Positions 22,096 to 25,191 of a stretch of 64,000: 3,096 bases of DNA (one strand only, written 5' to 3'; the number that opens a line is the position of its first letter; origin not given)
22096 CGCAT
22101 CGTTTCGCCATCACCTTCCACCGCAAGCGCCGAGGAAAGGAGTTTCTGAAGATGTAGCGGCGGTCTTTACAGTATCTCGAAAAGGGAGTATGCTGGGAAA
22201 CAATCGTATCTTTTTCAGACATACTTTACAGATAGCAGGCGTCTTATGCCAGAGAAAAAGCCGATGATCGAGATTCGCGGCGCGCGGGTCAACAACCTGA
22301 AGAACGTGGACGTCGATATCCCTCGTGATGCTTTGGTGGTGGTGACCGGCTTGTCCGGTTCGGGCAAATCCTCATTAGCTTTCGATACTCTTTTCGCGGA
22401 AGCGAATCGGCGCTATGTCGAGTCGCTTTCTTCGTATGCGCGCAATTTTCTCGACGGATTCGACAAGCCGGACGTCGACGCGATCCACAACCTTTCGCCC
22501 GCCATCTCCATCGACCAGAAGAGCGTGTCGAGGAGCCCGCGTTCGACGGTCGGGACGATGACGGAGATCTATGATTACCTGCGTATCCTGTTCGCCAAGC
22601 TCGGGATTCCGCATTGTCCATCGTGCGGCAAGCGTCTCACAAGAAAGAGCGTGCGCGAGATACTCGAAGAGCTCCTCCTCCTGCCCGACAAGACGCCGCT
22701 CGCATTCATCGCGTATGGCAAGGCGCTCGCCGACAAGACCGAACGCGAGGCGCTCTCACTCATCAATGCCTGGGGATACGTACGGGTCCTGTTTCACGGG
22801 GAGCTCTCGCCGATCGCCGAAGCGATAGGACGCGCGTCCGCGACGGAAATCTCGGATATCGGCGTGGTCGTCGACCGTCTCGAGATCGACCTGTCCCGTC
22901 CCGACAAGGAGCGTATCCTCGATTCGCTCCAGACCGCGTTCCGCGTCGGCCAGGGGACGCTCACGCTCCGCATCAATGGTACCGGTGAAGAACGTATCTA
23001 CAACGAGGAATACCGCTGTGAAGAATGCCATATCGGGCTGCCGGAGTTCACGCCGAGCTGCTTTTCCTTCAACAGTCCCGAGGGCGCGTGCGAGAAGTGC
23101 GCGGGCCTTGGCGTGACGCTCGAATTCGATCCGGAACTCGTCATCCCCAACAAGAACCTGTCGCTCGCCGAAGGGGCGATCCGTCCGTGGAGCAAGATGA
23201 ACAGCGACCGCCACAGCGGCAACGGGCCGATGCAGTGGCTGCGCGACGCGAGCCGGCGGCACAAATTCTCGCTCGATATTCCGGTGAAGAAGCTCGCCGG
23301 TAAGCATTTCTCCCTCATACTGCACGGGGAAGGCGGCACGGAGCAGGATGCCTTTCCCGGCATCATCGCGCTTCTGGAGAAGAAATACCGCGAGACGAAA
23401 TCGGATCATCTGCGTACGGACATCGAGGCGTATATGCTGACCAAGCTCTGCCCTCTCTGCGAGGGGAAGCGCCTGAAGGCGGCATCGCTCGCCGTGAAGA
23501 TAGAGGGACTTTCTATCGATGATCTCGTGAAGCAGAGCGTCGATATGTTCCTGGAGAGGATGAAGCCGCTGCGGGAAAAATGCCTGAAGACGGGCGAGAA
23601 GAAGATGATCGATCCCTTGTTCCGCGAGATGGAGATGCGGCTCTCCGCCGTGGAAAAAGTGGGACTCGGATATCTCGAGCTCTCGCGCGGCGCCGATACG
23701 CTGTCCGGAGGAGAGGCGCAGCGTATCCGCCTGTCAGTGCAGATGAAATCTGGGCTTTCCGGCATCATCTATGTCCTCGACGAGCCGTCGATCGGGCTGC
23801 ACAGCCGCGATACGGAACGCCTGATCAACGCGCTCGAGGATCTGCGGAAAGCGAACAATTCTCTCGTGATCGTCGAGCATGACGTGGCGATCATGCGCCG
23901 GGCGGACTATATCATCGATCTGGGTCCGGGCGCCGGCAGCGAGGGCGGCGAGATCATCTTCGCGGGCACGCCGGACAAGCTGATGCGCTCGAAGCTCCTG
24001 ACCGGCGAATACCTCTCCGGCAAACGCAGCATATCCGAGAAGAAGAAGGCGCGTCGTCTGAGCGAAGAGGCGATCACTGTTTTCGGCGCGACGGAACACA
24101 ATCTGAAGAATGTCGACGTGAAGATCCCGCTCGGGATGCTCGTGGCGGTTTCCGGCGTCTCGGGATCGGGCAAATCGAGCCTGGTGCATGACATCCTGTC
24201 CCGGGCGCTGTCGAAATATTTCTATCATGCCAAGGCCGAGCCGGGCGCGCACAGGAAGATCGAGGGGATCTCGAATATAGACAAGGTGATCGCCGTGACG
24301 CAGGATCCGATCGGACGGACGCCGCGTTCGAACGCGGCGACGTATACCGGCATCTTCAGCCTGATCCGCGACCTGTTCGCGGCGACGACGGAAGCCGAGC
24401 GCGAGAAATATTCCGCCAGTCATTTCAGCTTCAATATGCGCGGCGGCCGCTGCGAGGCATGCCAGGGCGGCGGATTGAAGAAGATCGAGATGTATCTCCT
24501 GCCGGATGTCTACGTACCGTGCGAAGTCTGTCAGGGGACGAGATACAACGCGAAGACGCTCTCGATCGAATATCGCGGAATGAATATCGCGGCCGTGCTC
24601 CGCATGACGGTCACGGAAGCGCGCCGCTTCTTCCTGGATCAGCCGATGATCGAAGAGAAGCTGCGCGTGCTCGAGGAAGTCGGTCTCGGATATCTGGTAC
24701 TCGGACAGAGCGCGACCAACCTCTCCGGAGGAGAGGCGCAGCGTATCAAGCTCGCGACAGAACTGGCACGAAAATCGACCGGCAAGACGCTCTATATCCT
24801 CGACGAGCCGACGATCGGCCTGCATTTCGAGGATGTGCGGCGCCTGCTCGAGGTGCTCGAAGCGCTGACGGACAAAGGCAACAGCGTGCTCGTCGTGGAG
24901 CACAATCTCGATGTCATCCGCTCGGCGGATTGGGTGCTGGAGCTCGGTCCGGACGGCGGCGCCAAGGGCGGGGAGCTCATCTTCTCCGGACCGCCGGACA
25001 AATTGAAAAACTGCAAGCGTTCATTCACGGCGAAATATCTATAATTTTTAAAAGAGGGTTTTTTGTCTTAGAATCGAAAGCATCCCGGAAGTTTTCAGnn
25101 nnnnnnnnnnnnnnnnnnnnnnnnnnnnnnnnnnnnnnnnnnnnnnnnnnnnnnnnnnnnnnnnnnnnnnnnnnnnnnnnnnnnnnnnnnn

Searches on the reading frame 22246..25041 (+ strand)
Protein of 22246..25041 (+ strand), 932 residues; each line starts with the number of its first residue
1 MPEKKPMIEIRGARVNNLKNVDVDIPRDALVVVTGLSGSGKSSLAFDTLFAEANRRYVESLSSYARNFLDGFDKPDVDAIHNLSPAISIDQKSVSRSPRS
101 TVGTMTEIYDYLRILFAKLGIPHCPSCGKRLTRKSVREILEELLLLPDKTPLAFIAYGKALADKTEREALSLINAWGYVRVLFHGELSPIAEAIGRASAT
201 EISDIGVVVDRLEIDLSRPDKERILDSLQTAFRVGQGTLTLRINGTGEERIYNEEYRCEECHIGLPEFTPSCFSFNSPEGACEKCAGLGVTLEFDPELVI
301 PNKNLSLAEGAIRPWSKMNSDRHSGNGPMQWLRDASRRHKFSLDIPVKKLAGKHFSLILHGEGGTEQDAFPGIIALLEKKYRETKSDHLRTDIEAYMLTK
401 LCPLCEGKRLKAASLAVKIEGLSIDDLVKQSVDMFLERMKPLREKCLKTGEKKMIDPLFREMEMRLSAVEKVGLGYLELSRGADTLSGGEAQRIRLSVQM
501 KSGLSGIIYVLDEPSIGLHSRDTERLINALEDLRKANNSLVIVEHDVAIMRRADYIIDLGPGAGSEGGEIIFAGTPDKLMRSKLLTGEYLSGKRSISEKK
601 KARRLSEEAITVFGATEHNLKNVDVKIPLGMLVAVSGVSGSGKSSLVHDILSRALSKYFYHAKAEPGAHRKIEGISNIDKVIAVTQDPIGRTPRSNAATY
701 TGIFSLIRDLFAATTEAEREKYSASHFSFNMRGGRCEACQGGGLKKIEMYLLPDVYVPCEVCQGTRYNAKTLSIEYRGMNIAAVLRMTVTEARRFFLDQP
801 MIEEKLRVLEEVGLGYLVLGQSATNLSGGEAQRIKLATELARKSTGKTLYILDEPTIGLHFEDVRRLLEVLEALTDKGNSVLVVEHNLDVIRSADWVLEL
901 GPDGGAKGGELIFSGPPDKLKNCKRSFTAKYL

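Call 7: search_protein_families(library=pfam, proteins=[window:22246-25041:+])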
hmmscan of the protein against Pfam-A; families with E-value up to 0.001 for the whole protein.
window:22246-25041:+ (932 aa): 12 families
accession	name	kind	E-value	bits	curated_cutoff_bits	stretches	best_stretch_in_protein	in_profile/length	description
PF17755.6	UvrA_DNA-bind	-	6.7e-21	75.1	23.2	1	295-394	1-109/110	UvrA DNA-binding domain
PF00005.33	ABC_tran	-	1.2e-18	68.5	25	1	807-856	87-136/137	ABC transporter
PF02463.25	SMC_N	-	6.4e-12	45.8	40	0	633-898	27-209/220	RecF/RecN/SMC N terminal domain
PF17760.6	UvrA_inter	-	2.8e-11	43.7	23.3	1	135-242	2-106/109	UvrA interaction domain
PF13304.12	AAA_21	-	8.1e-11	43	27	1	822-887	234-299/304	AAA domain, putative AbiEii toxin, Type IV TA system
PF13191.12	AAA_16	-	1.5e-09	39.1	32.6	0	26-83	22-85/167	AAA ATPase domain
PF20703.3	nSTAND1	-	1.7e-07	31.7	27.1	0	631-656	34-59/379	Novel STAND NTPase 1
PF13555.12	AAA_29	-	2.4e-06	27.6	27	0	21-44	15-38/61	P-loop containing region of AAA domain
PF17650.6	RACo_linker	-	4.9e-05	23.5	26.2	0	499-551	7-52/86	RACo linker region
PF03193.22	RsgA_GTPase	-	0.00021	21.6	30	0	600-653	77-129/174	RsgA GTPase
PF13481.12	AAA_25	-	0.00032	20.8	27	0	24-50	29-55/195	AAA domain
PF13671.12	AAA_33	-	0.00059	20.6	27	0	30-45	1-16/143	AAA domain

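Call 8: search_solved_structures(query=window:22246-25041:+, show_alignments=1, max_evalue=1e-50)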
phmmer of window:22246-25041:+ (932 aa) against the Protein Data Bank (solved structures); distinct sequences matched with E-value up to 1e-50: 11.
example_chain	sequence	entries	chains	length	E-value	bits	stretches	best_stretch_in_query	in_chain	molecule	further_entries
2r6f_A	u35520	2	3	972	9.3e-295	983.6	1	8-932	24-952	Excinuclease ABC subunit A | Excinuclease ABC, A subunit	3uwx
9gxk_A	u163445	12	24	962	2e-290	969.3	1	4-932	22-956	UvrABC system protein A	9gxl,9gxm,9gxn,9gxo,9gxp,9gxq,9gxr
9gxu_A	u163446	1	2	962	1.3e-289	966.6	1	4-932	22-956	UvrABC system protein A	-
9gxw_A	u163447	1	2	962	1.3e-289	966.6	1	4-932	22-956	UvrABC system protein A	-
3pih_A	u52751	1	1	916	3.1e-286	955.4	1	8-932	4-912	UvrABC system protein A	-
9ga5_A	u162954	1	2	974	8.7e-278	927.4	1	9-932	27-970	UvrABC system protein A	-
3zqj_A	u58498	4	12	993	9.5e-278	927.3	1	9-932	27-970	UVRABC SYSTEM PROTEIN A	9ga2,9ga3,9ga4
3ux8_A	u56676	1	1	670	1.5e-234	784.4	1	454-932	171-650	Excinuclease ABC, A subunit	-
6n9l_A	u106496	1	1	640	6.9e-228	762.3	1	416-932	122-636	UvrABC system protein A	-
2vf7_A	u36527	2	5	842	4.8e-195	653.7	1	381-932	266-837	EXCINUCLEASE ABC, SUBUNIT A. | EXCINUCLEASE ABC SUBUNIT A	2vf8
7sh1_A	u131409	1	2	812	1.4e-135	457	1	275-650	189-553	Excinuclease ABC subunit UvrA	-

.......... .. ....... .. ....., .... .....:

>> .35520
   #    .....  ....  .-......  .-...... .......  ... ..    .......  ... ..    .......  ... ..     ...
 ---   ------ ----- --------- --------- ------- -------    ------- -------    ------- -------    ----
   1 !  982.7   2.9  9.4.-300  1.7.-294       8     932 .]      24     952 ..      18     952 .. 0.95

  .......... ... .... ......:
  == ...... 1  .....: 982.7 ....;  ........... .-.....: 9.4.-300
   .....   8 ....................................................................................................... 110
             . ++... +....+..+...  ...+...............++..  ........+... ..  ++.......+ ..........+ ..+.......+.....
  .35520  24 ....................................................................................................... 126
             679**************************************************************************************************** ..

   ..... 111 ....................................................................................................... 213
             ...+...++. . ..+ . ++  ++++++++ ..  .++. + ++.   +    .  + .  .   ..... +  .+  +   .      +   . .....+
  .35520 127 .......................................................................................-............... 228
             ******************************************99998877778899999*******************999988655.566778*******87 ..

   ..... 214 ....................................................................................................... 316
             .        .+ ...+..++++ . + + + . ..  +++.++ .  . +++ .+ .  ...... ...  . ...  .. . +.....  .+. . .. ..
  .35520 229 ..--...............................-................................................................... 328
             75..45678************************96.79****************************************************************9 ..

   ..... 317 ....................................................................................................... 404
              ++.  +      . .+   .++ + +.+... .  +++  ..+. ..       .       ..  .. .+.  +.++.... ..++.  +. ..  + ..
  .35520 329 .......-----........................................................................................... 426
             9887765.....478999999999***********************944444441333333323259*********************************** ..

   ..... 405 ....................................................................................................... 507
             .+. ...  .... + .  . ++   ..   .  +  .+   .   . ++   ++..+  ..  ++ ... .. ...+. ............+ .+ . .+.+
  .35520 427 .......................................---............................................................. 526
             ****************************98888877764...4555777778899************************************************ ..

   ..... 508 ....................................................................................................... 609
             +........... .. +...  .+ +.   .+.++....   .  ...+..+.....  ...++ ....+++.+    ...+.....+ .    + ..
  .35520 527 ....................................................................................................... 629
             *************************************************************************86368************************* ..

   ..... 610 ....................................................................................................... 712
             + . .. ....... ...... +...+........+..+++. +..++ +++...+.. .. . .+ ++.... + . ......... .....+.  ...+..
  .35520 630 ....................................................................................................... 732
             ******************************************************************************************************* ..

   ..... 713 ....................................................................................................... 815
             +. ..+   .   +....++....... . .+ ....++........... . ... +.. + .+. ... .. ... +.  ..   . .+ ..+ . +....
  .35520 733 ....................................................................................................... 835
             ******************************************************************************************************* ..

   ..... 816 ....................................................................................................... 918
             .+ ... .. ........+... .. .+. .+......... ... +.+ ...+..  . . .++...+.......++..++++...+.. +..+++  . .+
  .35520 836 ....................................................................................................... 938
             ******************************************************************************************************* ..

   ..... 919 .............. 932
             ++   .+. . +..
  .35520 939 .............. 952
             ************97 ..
